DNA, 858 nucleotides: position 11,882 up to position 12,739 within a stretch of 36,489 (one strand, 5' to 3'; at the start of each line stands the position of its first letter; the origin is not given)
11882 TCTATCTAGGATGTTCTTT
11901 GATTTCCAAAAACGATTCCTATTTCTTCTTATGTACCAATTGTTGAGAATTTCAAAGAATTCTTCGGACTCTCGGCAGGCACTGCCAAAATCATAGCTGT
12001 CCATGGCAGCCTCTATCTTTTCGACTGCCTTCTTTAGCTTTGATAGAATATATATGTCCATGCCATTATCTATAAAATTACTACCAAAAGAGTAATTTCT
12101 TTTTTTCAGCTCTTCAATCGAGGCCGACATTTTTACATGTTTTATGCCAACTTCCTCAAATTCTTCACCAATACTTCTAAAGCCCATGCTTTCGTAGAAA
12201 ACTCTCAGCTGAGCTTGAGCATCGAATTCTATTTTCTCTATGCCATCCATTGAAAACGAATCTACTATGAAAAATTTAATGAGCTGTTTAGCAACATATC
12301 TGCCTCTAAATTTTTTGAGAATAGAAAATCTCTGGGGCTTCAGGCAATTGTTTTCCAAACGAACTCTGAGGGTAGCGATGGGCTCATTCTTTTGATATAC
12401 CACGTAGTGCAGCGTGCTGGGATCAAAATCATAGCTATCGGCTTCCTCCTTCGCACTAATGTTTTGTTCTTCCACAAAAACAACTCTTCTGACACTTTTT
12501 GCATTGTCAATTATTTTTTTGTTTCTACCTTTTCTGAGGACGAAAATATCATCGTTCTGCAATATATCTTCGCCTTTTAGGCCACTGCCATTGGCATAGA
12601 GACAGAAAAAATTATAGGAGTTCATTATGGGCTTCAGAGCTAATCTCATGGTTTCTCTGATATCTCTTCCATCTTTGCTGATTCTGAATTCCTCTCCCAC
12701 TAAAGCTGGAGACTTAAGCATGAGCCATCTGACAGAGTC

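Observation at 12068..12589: Isoleucyl-tRNA synthetase with an in-frame YjcF/ElaA-type GNAT acetyltransferase domain inserted between the catalytic core and the anticodon-binding domain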

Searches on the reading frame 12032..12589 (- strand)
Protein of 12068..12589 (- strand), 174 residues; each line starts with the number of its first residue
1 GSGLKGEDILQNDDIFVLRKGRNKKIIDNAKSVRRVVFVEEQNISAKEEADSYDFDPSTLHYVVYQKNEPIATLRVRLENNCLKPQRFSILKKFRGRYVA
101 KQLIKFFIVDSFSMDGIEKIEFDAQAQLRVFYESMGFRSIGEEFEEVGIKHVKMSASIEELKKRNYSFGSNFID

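Call 3: search_protein_families(library=pfam, proteins=[window:12068-12589:-], max_evalue=1)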
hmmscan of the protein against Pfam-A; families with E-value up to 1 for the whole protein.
window:12068-12589:- (174 aa): 6 families
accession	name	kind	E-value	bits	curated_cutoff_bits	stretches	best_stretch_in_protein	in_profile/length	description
PF13673.13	Acetyltransf_10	-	3.5e-14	53.3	23.6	1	56-156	28-126/128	Acetyltransferase (GNAT) domain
PF13508.13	Acetyltransf_7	-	3e-09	37.5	27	1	59-138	3-83/84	Acetyltransferase (GNAT) domain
PF21926.2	FeeM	-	8.7e-08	32.5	27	2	34-80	6-55/158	N-acyl amino acid synthase FeeM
PF00583.31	Acetyltransf_1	-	2.9e-06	28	20.7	1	42-137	16-116/116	Acetyltransferase (GNAT) family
PF13444.12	Acetyltransf_5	-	0.002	19.2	22.4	1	34-95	2-68/102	Acetyltransferase (GNAT) domain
PF11039.13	DUF2824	-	0.0034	17.8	25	1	25-142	2-121/151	Protein of unknown function (DUF2824)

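Call 4: search_protein_families(library=ncbifam, proteins=[window:12068-12589:-], max_evalue=1)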
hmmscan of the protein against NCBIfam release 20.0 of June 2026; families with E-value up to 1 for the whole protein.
window:12068-12589:- (174 aa): 3 families
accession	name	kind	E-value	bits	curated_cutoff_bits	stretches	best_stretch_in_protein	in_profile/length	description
NF007644.0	PRK10314.1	equivalog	6.3e-10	39.1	171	1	33-158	23-150/153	GNAT family N-acetyltransferase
TIGR04045.1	MSMEG_0567_GNAT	equivalog_domain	3.9e-08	33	68.45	1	18-160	4-149/153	MSMEG_0567/Sll0786 family nitrogen starvation N-acetyltransferase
NF052555.1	OrAlActfOlsBBRUA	equivalog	0.15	11.5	320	1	16-66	23-78/278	l-ornithine N(alpha)-acyltransferase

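Call 16: search_solved_structures(query=window:12068-12568:-, max_evalue=1, show_alignments=3)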
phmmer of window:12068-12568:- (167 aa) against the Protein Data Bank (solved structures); distinct sequences matched with E-value up to 1: 11.
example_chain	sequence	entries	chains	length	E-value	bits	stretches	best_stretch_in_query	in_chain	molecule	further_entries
5jq4_A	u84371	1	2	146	3.5e-19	72.7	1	12-151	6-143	Acetyltransferase SACOL1063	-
5jph_A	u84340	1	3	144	5.3e-19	72.1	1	12-149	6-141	Acetyltransferase SACOL1063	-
1q2y_A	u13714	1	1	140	1.5e-13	54.4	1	15-148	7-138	similar to hypothetical proteins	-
5z6n_A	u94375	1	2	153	6.9e-09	39.2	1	26-151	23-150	Protein ElaA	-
3efa_A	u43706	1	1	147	4.9e-07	33.2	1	23-145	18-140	Putative Acetyltransferase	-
3f5b_A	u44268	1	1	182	0.0059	20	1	49-159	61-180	Aminoglycoside N(6')acetyltransferase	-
3t90_A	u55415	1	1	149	0.013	18.8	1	82-131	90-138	Glucose-6-phosphate acetyltransferase 1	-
1xeb_A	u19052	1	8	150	0.016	18.6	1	26-147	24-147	hypothetical protein PA0115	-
3d8p_A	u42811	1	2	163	0.32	14.4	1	68-133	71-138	acetyltransferase of GNAT family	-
7zvm_A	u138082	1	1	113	0.44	13.9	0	32-71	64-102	Mannose-6-phosphate isomerase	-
7pnk_O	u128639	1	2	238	0.66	13.3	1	69-122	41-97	PsbO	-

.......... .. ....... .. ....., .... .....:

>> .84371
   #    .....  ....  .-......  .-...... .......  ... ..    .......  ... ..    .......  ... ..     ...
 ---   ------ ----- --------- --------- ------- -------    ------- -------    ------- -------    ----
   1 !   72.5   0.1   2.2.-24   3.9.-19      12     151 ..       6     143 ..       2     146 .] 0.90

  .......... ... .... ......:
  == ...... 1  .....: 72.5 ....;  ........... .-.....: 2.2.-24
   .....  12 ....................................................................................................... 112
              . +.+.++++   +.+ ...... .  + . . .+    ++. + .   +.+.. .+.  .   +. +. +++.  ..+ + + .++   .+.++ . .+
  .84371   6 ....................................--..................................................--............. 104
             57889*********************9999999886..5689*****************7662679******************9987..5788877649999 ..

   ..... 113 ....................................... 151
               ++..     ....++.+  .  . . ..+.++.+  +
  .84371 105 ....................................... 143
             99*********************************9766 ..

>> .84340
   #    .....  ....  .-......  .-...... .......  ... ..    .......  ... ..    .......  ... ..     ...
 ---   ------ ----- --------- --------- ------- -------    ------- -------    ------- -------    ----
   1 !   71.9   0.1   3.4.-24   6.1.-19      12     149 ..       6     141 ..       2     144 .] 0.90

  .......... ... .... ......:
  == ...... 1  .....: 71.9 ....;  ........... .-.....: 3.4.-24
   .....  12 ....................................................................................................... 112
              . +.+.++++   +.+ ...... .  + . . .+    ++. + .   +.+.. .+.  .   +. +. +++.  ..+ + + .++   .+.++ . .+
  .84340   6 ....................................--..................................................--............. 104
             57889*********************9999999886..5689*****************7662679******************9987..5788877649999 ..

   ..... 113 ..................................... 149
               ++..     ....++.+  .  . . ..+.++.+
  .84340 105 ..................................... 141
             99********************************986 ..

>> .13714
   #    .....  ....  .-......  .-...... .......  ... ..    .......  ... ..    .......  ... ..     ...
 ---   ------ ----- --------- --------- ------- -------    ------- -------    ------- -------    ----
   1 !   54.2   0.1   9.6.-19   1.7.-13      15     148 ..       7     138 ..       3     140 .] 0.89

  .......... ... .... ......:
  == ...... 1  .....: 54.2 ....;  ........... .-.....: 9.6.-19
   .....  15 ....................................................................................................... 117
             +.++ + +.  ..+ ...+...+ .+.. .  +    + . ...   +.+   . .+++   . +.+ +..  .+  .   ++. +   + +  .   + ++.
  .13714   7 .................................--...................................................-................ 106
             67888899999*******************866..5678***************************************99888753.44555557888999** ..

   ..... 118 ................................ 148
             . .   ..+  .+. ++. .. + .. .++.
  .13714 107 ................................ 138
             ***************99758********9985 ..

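Call 17: find_homologous_proteins(query=window:12068-12568:-, max_evalue=0.00001)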
Query window:12068-12568:- (167 aa): 5 proteins with E <= 0.00001 among 43 candidates.
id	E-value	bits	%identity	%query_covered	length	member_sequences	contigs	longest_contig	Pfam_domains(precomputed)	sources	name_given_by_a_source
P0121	7.7e-81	288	99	81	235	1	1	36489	PF13673.14,PF08264.20,PF13508.14,PF21926.3,PF00583.32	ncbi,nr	ncbi:MAG: GNAT family N-acetyltransferase [Rickettsiales bacterium]|nr:GNAT family N-acetyltransfera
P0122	3.6e-17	81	35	85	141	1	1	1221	PF13673.14,PF13508.14,PF08445.17,PF00583.32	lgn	-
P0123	2.6e-14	72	39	79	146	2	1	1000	PF13673.14,PF13508.14,PF23209.2,PF00583.32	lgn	-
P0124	8.0e-13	67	39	75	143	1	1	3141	PF13673.14,PF13508.14,PF00583.32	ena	-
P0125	3.6e-12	65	38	75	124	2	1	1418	PF13673.14,PF13508.14,PF00583.32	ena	-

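Call 21: search_protein_representatives(protein=window:12068-12568:-)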
Query: 167 residues. Proteins with E-value up to 0.001 (for the whole library): 4044; up to 1e-10: 749; up to 1e-30: 2. The best 150 are listed.
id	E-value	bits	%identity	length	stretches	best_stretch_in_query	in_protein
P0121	2.5e-81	287.5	99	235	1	32-167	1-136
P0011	6.9e-32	127.0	44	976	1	6-160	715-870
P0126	3.6e-24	101.9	33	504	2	20-153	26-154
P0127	9.3e-24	100.6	36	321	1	10-149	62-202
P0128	7.3e-23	97.7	29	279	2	26-156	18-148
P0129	4.6e-22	95.1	35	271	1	8-156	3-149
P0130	4.3e-21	91.9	41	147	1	11-147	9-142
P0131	4.5e-20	88.6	39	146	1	9-153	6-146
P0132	1.6e-19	86.8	35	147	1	25-149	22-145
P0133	2.0e-19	86.5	32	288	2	21-150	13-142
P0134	3.1e-19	85.9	40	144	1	22-148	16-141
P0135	5.6e-19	85.1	36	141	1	15-149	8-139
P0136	8.5e-19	84.5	39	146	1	17-148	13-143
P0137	2.4e-18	83.0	39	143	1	13-150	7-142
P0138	2.6e-18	82.9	39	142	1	11-148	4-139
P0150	5.3e-17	78.6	38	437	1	12-149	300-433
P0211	2.1e-15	73.5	38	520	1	22-148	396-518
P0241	6.7e-15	71.8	36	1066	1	7-149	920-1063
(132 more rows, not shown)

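Call 22: search_protein_families(library=ncbifam, proteins=[P0241, P0126, P0127, P0211, P0150], max_evalue=0.00001)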
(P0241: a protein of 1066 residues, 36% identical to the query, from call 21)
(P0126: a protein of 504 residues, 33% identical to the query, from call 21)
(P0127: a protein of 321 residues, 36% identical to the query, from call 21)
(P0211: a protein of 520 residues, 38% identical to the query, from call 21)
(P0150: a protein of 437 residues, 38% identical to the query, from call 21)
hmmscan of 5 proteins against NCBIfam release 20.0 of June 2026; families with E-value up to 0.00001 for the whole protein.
P0241 (1066 aa): 37 families (the best 25 are shown)
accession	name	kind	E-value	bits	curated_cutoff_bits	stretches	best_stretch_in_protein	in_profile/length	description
TIGR00392.1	ileS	equivalog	4.3e-179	597.6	621.4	3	7-323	4-308/861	isoleucine--tRNA ligase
NF000258.1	MupB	exception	2.1e-147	492.7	1900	3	15-311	9-281/1033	mupirocin-resistant isoleucine--tRNA ligase MupB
NF000257.1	MupA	exception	3e-143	478.8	1900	3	12-247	6-241/1024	mupirocin-resistant isoleucine--tRNA ligase MupA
TIGR00422.1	valS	equivalog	6.2e-75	252.8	612.1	2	12-239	8-231/863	valine--tRNA ligase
NF009687.0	PRK13208.1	equivalog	1.8e-72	244.7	738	2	6-245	7-237/801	valine--tRNA ligase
NF040702.1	ileS_w_GNAT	exception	1.3e-64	218.4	1999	2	15-245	23-266/1100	isoleucine--tRNA ligase, N-acetyltransferase domain-containing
NF004349.1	PRK05729.1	equivalog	2.8e-60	204.5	704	2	493-662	249-418/860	valine--tRNA ligase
NF011492.0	PRK14900.1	equivalog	1.1e-36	126.1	1783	2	13-239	17-240/1044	valine--tRNA ligase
NF000540.1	alt_ValS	exception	8.3e-29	100.1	900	2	6-194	1-205/827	valine--tRNA ligase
TIGR00396.1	leuS_bact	equivalog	4.2e-27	94.6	548.4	2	12-203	4-178/843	leucine--tRNA ligase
TIGR03162.1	ribazole_cobC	equivalog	5.9e-27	94.2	162.9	1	680-854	1-173/176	alpha-ribazole phosphatase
NF005567.0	PRK07238.1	equivalog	1.7e-25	90.2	326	1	670-828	170-329/378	bifunctional RNase H/acid phosphatase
NF008957.0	PRK12300.1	subfamily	5.3e-25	87.6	677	1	9-311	4-286/946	leucine--tRNA ligase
TIGR00395.1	leuS_arch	equivalog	1.5e-23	82.8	648.5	1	14-310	3-279/938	leucine--tRNA ligase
NF047646.1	REP_Tyr_transpos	equivalog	6.4e-23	81.3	80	1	326-472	8-140/146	REP-associated tyrosine transposase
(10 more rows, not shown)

P0126 (504 aa): 9 families
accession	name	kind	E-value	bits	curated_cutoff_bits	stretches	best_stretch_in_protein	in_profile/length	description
TIGR04045.1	MSMEG_0567_GNAT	equivalog_domain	1.7e-23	82.9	68.45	2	16-149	5-144/153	MSMEG_0567/Sll0786 family nitrogen starvation N-acetyltransferase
NF007644.0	PRK10314.1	equivalog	2.6e-18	66.3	171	2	186-310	19-150/153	GNAT family N-acetyltransferase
TIGR01575.1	rimI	equivalog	1.6e-13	50.9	86.4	0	184-293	2-116/132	ribosomal protein S18-alanine N-acetyltransferase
NF005921.0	PRK07922.1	equivalog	7.9e-12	45.1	180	1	59-133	49-125/170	amino-acid N-acetyltransferase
NF007807.0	PRK10514.1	equivalog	1.9e-11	44.1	134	1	54-137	48-129/147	acetyltransferase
NF040501.1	resist_ArsN2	equivalog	1.8e-10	40.6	125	0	62-133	30-103/133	arsenic resistance N-acetyltransferase ArsN2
NF005840.0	PRK07757.1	equivalog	9.3e-10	38.6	154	0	80-132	69-119/153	N-acetyltransferase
NF007853.0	PRK10562.1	equivalog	2.5e-08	34.3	125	0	56-140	48-129/146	N-acetyltransferase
NF002959.0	PRK03624.1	equivalog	2.1e-07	30.8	124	0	178-291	11-131/147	GNAT family acetyltransferase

P0127 (321 aa): 12 families
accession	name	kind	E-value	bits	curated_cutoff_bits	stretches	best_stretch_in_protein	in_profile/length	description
TIGR00392.1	ileS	equivalog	7.4e-30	103.8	621.4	1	215-319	685-790/861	isoleucine--tRNA ligase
NF000258.1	MupB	exception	6.3e-23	80.6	1900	1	223-320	668-765/1033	mupirocin-resistant isoleucine--tRNA ligase MupB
NF000257.1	MupA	exception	1.8e-18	65.7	1900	1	212-319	655-762/1024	mupirocin-resistant isoleucine--tRNA ligase MupA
TIGR00422.1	valS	equivalog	1.9e-15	56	612.1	1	217-320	598-701/863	valine--tRNA ligase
NF009687.0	PRK13208.1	equivalog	2.1e-14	52.7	738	1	220-318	606-705/801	valine--tRNA ligase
NF007644.0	PRK10314.1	equivalog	1.1e-13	51.3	171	1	76-202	21-148/153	GNAT family N-acetyltransferase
NF004349.1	PRK05729.1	equivalog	8.9e-13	47.4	704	1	217-319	589-684/860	valine--tRNA ligase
NF000540.1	alt_ValS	exception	1.2e-12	46.7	900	1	215-316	640-741/827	valine--tRNA ligase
NF011492.0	PRK14900.1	equivalog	3.7e-10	38.3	1783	1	214-318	603-707/1044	valine--tRNA ligase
NF008957.0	PRK12300.1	subfamily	6.1e-08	31.1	677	1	197-318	667-779/946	leucine--tRNA ligase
TIGR04045.1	MSMEG_0567_GNAT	equivalog_domain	6.2e-08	32.3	68.45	1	63-201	4-144/153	MSMEG_0567/Sll0786 family nitrogen starvation N-acetyltransferase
TIGR00395.1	leuS_arch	equivalog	5.6e-07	28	648.5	1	182-317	646-775/938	leucine--tRNA ligase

P0211 (520 aa): 20 families
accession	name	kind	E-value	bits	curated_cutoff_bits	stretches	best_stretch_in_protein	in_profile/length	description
TIGR00539.1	hemN_rel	equivalog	6.7e-80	268.9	205.4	1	4-341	3-337/361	radical SAM family heme chaperone HemW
NF005133.0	PRK06582.1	equivalog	5e-66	223.3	597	1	4-373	14-389/390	coproporphyrinogen III oxidase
NF006067.1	PRK08208.1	equivalog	2e-58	198.4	380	1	4-375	38-417/427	STM4012 family radical SAM protein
TIGR04107.1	rSAM_HutW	equivalog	3.4e-54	184.3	400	1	4-374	42-416/419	heme anaerobic degradation radical SAM methyltransferase ChuW/HutW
NF004567.0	PRK05904.1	equivalog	7.9e-54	183.2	355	1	4-356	9-343/353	coproporphyrinogen III oxidase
TIGR03994.1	rSAM_HemZ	equivalog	1.9e-46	159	321.4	1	3-233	86-318/401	coproporphyrinogen dehydrogenase HemZ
TIGR00538.1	hemN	equivalog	3.9e-39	134.7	324.95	1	4-365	52-431/454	oxygen-independent coproporphyrinogen III oxidase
NF006385.0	PRK08629.1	equivalog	7.1e-35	120.6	355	1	4-365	55-406/439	coproporphyrinogen III oxidase family protein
NF006060.0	PRK08207.1-3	equivalog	8.9e-35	120.4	653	1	3-234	151-393/477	coproporphyrinogen III oxidase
NF006061.0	PRK08207.1-4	equivalog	2.6e-33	115.6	702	1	4-177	176-356/501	coproporphyrinogen III oxidase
NF006064.0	PRK08207.2-2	equivalog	2.7e-32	112.4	504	1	3-233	146-378/465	coproporphyrinogen III oxidase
TIGR04419.1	no_iron_rSAM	equivalog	2.8e-30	106.1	300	1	32-359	22-349/378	HemN-related non-iron pseudo-SAM protein PsgB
NF006065.0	PRK08207.2-4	equivalog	6.6e-28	97.9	922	1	2-235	169-410/484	coproporphyrinogen III oxidase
NF006059.0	PRK08207.1-1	equivalog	4.1e-27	95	1012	1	3-177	173-354/496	coproporphyrinogen III oxidase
NF006062.0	PRK08207.1-5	equivalog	5.2e-26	91.5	1007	1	3-237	150-395/476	coproporphyrinogen III oxidase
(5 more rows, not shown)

P0150 (437 aa): 11 families
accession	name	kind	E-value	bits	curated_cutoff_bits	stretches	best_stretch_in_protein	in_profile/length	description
TIGR01297.1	CDF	superfamily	6.1e-67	225.9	82.35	1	12-286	2-281/285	cation diffusion facilitator family transporter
NF033615.1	CDF_MamM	equivalog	3.6e-43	147.9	350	1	12-278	9-277/290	magnetosome biogenesis CDF transporter MamM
NF033616.1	CDF_MamB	equivalog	2.2e-42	145.5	350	1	15-275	9-269/284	magnetosome biogenesis CDF transporter MamB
NF052621.1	MngEfTpMntE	equivalog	4.9e-41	141.1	500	1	17-288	8-282/293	manganese efflux transporter MntE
NF050169.1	CatEfflxFieF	equivalog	3.6e-39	134.7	420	1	18-278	11-271/282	cation efflux pump FieF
NF007064.0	PRK09509.1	equivalog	1.1e-29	103.4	447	1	22-277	20-275/300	CDF family cation-efflux transporter FieF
NF052602.1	Zn_efflux_Cdf31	equivalog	4e-27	95.4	460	1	15-287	10-289/299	CDF family zinc efflux transporter Cdf31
NF040994.1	MamV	equivalog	1.4e-26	93.3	500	1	13-275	12-274/319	CDF transporter MamV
NF002923.0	PRK03557.1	equivalog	1.4e-22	80.4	408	1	26-253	32-259/313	CDF family zinc transporter ZitB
NF033827.1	CDF_efflux_DmeF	equivalog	5.3e-15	55.6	250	1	15-130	18-133/309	CDF family Co(II)/Ni(II) efflux transporter DmeF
NF007644.0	PRK10314.1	equivalog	1.1e-09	38.4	171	1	308-436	17-151/153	GNAT family N-acetyltransferase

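Call 55: find_related_loci(query=A3, collection=genome_contigs, flank=4000)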
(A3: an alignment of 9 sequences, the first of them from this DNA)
Query A3 (174 aa) in genome_contigs; peptide patterns used: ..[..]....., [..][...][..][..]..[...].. (x = any residue, [..] = any of these).
93 stretches matched a pattern; 9 encode a relative of the query (tblastn E <= 1e-3); 9 distinct loci.
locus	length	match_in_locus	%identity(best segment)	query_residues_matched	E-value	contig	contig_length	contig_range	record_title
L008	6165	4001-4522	44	2-174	3e-47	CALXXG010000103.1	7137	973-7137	MAG: uncultured Rickettsiales bacterium isolate E02__bin32 genome assembly, contig: E02__k127_6367918, whole genome shot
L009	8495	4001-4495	34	2-174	9e-29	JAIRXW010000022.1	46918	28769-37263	MAG: Rickettsiales bacterium isolate Gsp477_bin186 k119_871722, whole genome shotgun sequence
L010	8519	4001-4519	33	1-174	8e-27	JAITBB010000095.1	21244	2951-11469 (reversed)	MAG: Rickettsiales bacterium isolate Ncb351_bin7 k119_2146927, whole genome shotgun sequence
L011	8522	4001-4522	45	2-174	2e-47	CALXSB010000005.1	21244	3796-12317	MAG: uncultured Rickettsiales bacterium isolate E06__bin57 genome assembly, contig: E06__k127_2881584, whole genome shot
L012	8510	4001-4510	32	1-174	2e-25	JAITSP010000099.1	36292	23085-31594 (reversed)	MAG: Rickettsiales bacterium isolate Roe453_bin92 k119_2987172, whole genome shotgun sequence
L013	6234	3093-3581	29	3-174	1e-19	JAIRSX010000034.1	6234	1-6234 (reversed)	MAG: Rickettsiales bacterium isolate Ct408_bin57 k119_3998845, whole genome shotgun sequence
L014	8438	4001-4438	29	16-161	6e-19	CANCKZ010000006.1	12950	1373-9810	MAG: Rickettsiales bacterium isolate JR-MC-F-240519-55 genome assembly, contig: JR-MC-F-240519-C4975, whole genome shotg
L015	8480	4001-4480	27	2-153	2e-11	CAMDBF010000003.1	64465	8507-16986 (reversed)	MAG: Rickettsia typhi isolate MH-21oct19-275 genome assembly, contig: MH-21oct19-C606, whole genome shotgun sequence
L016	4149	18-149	52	131-174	1e-10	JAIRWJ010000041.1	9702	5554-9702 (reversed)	MAG: Rickettsiales bacterium isolate Gsp477_bin10 k119_1877569, whole genome shotgun sequence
